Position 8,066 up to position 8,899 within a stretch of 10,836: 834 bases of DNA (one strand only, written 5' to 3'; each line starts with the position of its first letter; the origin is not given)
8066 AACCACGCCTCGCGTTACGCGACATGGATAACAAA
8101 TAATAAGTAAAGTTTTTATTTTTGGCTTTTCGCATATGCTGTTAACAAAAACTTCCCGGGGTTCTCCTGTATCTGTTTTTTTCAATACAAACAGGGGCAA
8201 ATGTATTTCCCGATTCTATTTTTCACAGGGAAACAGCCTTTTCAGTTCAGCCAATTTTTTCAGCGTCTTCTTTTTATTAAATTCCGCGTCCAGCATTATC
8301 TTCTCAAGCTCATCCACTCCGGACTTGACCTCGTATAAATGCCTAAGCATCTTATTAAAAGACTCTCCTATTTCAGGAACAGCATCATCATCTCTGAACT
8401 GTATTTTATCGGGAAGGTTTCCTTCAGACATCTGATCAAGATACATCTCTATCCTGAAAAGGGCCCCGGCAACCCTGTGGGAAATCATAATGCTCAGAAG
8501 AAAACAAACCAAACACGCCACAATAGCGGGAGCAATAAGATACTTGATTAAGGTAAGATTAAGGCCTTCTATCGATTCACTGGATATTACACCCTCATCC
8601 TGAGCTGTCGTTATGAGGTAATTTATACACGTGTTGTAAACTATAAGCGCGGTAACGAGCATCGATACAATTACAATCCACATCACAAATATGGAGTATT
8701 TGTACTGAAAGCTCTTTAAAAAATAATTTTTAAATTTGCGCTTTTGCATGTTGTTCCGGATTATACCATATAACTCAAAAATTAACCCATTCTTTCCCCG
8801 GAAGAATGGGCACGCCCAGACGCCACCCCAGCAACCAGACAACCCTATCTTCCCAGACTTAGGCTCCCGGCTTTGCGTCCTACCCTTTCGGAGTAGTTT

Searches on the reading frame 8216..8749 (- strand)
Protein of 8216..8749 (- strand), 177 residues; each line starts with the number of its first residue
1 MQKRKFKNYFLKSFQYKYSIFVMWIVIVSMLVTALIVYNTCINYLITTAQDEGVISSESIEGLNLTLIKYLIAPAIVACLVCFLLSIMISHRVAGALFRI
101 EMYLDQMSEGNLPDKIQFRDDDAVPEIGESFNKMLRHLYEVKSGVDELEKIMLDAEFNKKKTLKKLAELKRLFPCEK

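Call 7: search_protein_families(library=pfam, proteins=[window:8216-8749:-], max_evalue=0.01)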
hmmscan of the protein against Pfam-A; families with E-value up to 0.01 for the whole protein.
window:8216-8749:- (177 aa): 0 families

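Call 10: find_homologous_proteins(query=window:8216-8749:-, max_evalue=0.001)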
Query window:8216-8749:- (177 aa): 4 proteins with E <= 0.001 among 102 candidates.
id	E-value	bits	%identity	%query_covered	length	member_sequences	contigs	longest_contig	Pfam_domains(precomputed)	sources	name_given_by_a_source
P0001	5.0e-109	380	99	100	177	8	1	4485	-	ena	-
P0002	1.1e-97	343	92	98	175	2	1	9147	-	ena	-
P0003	1.5e-93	329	87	99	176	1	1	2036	-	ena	-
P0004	2.7e-81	289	88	88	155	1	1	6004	-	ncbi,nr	ncbi:MAG: hypothetical protein U9Q21_00200 [Candidatus Auribacterota bacterium]|nr:hypothetical prot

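Call 11: search_protein_families(library=pfam, proteins=[window:8216-8749:-], max_evalue=10)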
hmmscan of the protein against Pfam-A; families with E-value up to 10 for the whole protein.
window:8216-8749:- (177 aa): 3 families
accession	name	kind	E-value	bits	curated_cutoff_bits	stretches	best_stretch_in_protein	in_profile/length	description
PF00672.30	HAMP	-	0.015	16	25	1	89-138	2-51/53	HAMP domain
PF18947.5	HAMP_2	-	0.21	12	24.3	1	100-117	27-44/67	HAMP domain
PF01529.25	DHHC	-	0.98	9.9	28.7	1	18-89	48-117/133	DHHC palmitoyltransferase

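Call 12: find_encoding_contigs(protein=P0002, flank=5000)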
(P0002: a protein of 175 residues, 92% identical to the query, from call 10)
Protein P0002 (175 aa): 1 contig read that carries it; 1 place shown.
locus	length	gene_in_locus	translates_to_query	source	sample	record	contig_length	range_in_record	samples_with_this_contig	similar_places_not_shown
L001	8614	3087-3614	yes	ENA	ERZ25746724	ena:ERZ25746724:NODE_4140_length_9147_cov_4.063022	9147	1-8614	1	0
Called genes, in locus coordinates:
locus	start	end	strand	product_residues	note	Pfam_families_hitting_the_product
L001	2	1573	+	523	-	?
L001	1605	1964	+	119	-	PF00072:Response_reg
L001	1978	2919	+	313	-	PF00512:HisKA, PF02518:HATPase_c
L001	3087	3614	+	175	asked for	-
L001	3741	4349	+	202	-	PF07596:SBP_bac_10 (faint)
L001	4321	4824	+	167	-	-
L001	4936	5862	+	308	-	-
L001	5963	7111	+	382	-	PF05170:AsmA (weak), PF05359:DUF748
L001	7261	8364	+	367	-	PF02463:SMC_N (faint), PF03215:Rad17 (faint), PF00005:ABC_tran, PF17912:OB_MalK, PF08402:TOBE_2 (weak)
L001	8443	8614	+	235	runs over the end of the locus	?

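Call 13: find_encoding_contigs(protein=P0003, flank=5000)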
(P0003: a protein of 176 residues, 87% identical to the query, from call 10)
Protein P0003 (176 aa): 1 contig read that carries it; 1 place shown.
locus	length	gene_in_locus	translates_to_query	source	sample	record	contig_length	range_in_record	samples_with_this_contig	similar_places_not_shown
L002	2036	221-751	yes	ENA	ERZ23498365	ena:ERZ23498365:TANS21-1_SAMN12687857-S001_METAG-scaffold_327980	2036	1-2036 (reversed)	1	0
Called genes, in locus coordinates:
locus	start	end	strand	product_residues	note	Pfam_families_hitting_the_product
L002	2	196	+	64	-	?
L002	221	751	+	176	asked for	-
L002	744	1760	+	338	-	-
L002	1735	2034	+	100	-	?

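Call 14: find_encoding_contigs(protein=P0004, flank=5000)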
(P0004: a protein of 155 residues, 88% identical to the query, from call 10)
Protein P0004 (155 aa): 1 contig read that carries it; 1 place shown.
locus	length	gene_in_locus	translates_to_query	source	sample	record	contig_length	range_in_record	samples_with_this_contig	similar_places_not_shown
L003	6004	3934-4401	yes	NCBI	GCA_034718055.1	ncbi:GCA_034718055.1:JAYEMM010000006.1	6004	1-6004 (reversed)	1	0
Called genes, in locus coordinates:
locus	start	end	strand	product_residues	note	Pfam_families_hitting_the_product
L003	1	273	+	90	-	PF00072:Response_reg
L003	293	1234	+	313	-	PF00512:HisKA, PF02518:HATPase_c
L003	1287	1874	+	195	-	-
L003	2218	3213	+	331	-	-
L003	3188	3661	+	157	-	-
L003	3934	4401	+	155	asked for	-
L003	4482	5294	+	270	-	-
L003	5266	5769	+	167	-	-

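Call 15: find_encoding_contigs(protein=P0001, flank=5000)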
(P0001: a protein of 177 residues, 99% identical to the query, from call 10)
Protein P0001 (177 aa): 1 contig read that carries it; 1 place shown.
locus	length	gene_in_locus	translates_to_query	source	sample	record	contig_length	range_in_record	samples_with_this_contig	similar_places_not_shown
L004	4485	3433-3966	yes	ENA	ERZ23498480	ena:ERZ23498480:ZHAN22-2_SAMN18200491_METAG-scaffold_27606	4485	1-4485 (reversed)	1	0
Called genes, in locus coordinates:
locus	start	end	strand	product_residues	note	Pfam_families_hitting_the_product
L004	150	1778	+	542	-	PF00989:PAS (weak), PF00512:HisKA, PF02518:HATPase_c, PF00990:GGDEF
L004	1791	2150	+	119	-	PF00072:Response_reg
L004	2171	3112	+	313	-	PF00512:HisKA, PF02518:HATPase_c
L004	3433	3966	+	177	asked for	-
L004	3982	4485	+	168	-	?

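Call 40: search_protein_families(library=ncbifam, proteins=[window:8216-8749:-], max_evalue=0.01)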
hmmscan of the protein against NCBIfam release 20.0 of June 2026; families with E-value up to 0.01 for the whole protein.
window:8216-8749:- (177 aa): 5 families
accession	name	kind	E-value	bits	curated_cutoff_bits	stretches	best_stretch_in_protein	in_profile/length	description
NF033092.0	HK_WalK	equivalog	9.2e-06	24.5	725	1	70-150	178-257/594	cell wall metabolism sensor histidine kinase WalK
NF040691.1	MtrAB_MtrB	equivalog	0.0005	19.2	450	1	72-148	190-267/507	MtrAB system histidine kinase MtrB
NF058645.1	MCPCtpMPsAe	equivalog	0.00076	18.4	900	1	65-146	201-284/558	methyl-accepting chemotaxis protein CtpM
NF012226.0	AdeS_HK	equivalog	0.0036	16.5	500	1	19-138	5-131/353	two-component sensor histidine kinase AdeS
NF053592.1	HK_near_YfiR_like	equivalog_domain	0.0053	16.3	194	0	72-138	154-221/223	sensor histidine kinase, YfiR-like protein-associated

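Call 54: predict_structure(protein=window:8219-8749:-)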
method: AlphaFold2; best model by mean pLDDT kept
length: 177 residues; sequences in the alignment: 1
mean_pLDDT: 68.4   pTM: 0.40
mean pLDDT of the five models: 68.4, 68.3, 67.9, 67.3, 65.0
residues with pLDDT >= 90: 0; 70-90: 74; 50-70: 100; < 50: 3
segments of 3 or more residues with pLDDT < 50: none
pLDDT, mean of each block of 10 residues (from residue 1): 63 72 75 79 79 77 71 75 69 66 68 64 60 67 57 63 65 56
secondary structure, 60 per line:
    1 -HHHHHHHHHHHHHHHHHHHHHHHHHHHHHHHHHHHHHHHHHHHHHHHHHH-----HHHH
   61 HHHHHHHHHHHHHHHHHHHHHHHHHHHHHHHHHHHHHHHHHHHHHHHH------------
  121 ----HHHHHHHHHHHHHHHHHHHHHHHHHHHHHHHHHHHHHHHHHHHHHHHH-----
elements in order: H2-51 H57-108 H125-172

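Call 56: find_encoding_contigs(protein=window:8216-8749:-, flank=10000, max_places=4)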
Protein window:8216-8749:- (177 aa): 8 contigs read that carry it; 4 places shown.
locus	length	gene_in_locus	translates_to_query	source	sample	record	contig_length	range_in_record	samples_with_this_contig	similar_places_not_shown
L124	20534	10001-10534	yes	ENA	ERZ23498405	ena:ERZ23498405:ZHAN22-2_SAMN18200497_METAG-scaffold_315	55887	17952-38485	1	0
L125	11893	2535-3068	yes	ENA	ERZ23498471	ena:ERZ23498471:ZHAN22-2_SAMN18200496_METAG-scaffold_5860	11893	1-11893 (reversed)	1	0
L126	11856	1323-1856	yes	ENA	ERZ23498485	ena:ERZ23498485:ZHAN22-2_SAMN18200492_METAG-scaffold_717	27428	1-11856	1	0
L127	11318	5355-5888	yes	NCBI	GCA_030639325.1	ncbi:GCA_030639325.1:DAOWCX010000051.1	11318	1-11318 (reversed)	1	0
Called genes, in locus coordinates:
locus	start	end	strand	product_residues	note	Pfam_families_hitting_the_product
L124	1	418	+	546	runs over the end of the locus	PF03934:T2SSK (faint), PF12836:HHH_3 (faint)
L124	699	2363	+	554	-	PF11104:PilM_2, PF06723:MreB_Mbl, PF14450:FtsA, PF11104:PilM_2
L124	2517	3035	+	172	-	PF04350:PilO (weak)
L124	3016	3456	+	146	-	-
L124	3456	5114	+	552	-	PF21305:type_II_gspD_N0 (weak), PF07660:STN (weak), PF03958:Secretin_N (faint), PF00263:Secretin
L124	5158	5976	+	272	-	PF20703:nSTAND1, PF01637:ATPase_2 (weak), PF13191:AAA_16, PF09848:SLFN-g3_helicase (weak), PF13401:AAA_22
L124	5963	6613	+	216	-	-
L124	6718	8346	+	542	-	PF00989:PAS (weak), PF13426:PAS_9 (weak), PF00512:HisKA, PF02518:HATPase_c, PF00990:GGDEF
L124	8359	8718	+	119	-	PF00072:Response_reg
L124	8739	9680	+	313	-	PF00512:HisKA, PF02518:HATPase_c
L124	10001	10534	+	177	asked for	-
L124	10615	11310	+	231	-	PF07963:N_methyl, PF07596:SBP_bac_10 (faint)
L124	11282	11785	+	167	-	-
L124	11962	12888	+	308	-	-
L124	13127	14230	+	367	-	PF02463:SMC_N (weak), PF03215:Rad17 (faint), PF00005:ABC_tran, PF17912:OB_MalK, PF08402:TOBE_2 (weak)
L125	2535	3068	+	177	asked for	-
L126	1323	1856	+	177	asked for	-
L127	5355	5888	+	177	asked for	-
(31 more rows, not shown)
